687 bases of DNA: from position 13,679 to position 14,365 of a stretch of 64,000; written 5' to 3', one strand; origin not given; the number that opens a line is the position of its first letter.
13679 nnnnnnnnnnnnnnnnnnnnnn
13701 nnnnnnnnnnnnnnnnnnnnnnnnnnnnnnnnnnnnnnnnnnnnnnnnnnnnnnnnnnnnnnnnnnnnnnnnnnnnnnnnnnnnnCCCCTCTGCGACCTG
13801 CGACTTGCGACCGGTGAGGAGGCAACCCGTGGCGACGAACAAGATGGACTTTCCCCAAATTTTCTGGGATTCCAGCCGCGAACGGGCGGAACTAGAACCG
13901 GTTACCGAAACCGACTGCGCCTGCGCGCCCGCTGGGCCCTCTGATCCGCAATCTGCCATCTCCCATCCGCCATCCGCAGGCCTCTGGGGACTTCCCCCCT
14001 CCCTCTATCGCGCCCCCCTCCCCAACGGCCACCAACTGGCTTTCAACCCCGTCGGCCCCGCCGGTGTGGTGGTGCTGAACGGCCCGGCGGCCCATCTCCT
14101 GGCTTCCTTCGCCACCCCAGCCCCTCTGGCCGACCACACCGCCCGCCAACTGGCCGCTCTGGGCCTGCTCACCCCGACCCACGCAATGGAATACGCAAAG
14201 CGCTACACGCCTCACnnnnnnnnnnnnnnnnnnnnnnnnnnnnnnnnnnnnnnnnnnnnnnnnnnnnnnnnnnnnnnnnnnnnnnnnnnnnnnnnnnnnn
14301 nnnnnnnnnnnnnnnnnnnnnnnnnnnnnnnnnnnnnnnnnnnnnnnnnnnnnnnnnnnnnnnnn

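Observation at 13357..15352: Orphan RRE-containing radical-SAM/SPASM maturase paired with a GNAT and lacking an adjacent precursor peptide gene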

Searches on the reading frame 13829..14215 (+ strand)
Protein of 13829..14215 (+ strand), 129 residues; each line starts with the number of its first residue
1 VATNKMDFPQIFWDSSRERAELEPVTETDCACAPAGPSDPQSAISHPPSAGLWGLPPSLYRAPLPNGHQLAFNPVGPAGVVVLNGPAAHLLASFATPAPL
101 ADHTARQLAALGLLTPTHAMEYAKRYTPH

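Call 50: predict_structure(alignment_id=A2)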
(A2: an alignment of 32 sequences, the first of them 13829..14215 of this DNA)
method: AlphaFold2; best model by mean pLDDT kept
length: 129 residues; sequences in the alignment: 32
mean_pLDDT: 77.4   pTM: 0.58
mean pLDDT of the five models: 77.4, 77.3, 76.5, 75.7, 75.5
residues with pLDDT >= 90: 62; 70-90: 13; 50-70: 45; < 50: 9
segments of 3 or more residues with pLDDT < 50: 16-20
pLDDT, mean of each block of 10 residues (from residue 1): 58 48 54 59 67 95 96 89 96 96 93 87 67
secondary structure, 60 per line:
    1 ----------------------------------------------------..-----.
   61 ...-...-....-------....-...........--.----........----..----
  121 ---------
elements in order: E60-63 E69-72 E80-83 H85-95 H103-110

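Call 53: fold_search(model_id=the predicted structure, library=pdb)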
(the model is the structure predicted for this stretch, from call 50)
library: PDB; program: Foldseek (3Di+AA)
matches with E <= 10: 277; with E <= 0.001: 0
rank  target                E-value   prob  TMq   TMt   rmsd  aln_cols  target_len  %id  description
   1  8vpo                  5.9e-02  1.00  0.47  0.14   2.2        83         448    8  X-Ray Crystal Structure of TigE from Paramaledivibacter caminithermalis (released 2024-02-07)
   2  8pz5_A                1.9e-01  0.89  0.44  0.14   4.1        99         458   12  Structure of ThcOx, solved at wavelength 3.099 A (released 2023-10-25)
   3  5lq4_A                2.5e-01  0.84  0.41  0.13   4.3        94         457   14  The Structure of ThcOx, the First Oxidase Protein from the Cyanobactin Pathways (released 2016-11-09)
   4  8a22_Ae               7.6e-01  0.09  0.18  0.10  15.6        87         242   16  Structure of the mitochondrial ribosome from Polytomella magna (released 2022-11-16)
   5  4v1t_B                9.9e-01  0.38  0.36  0.08   5.6        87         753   14  Heterocyclase in complex with substrate and Cofactor (released 2015-01-14)
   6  5sxy_MODEL_1_A        1.1e+00  0.47  0.39  0.50   3.5        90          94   13  The solution NMR structure for the PqqD truncation of Methylobacterium extorquens PqqCD representing a functio (released 2017-05-24)
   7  6uk3_A                1.4e+00  0.14  0.21  0.06  12.1        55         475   16  Crystal Structure of S-adenosyl-L-homocysteine hydrolase from Acanthamoeba castellanii with bound NAD and Adenosine (released 2019-10-16)
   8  3gvp_B                1.4e+00  0.11  0.21  0.07  16.1        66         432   20  Human SAHH-like domain of human adenosylhomocysteinase 3 (released 2009-06-09)
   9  4v1v_B                1.5e+00  0.41  0.39  0.08   3.2        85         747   13  Heterocyclase in complex with substrate and Cofactor (released 2015-01-14)
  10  3gvp_C                1.5e+00  0.14  0.21  0.07  12.7        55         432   18  Human SAHH-like domain of human adenosylhomocysteinase 3 (released 2009-06-09)
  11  8p2f_K                1.7e+00  0.13  0.18  0.14   5.0        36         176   14  Staphylococcus aureus 70S ribosome with elongation factor G locked with fusidic acid cyclopentane in post-translocatio (released 2024-05-01)
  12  8ehd                  1.7e+00  0.08  0.13  0.16   8.9        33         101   27  Structure of Tannerella forsythia potempin E (released 2022-12-21)
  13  4bxr_A                1.9e+00  0.28  0.18  0.13   2.2        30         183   27  Structure of the wild-type TCP10 domain of Danio rerio CPAP in complex with a peptide of Danio rerio STIL (released 2013-09-25)
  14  4v1v_A                1.9e+00  0.25  0.36  0.08   4.4        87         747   13  Heterocyclase in complex with substrate and Cofactor (released 2015-01-14)
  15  4bxr_B                1.9e+00  0.20  0.17  0.13   2.5        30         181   27  Structure of the wild-type TCP10 domain of Danio rerio CPAP in complex with a peptide of Danio rerio STIL (released 2013-09-25)
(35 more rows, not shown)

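Call 69: search_protein_families(library=pfam, alignment_id=A2, max_evalue=10)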
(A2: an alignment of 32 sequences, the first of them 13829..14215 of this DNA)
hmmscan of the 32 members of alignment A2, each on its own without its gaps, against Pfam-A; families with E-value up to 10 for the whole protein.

A. member 1, window:13829-14215:+ (129 aa): 0 families

B. families by the number of members that match (of 32 scanned): 2 families
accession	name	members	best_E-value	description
PF14375.11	Cys_rich_CWC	2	0.11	Cysteine-rich CWC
PF08396.15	Toxin_34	1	0.11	Spider toxin omega agatoxin/Tx1 family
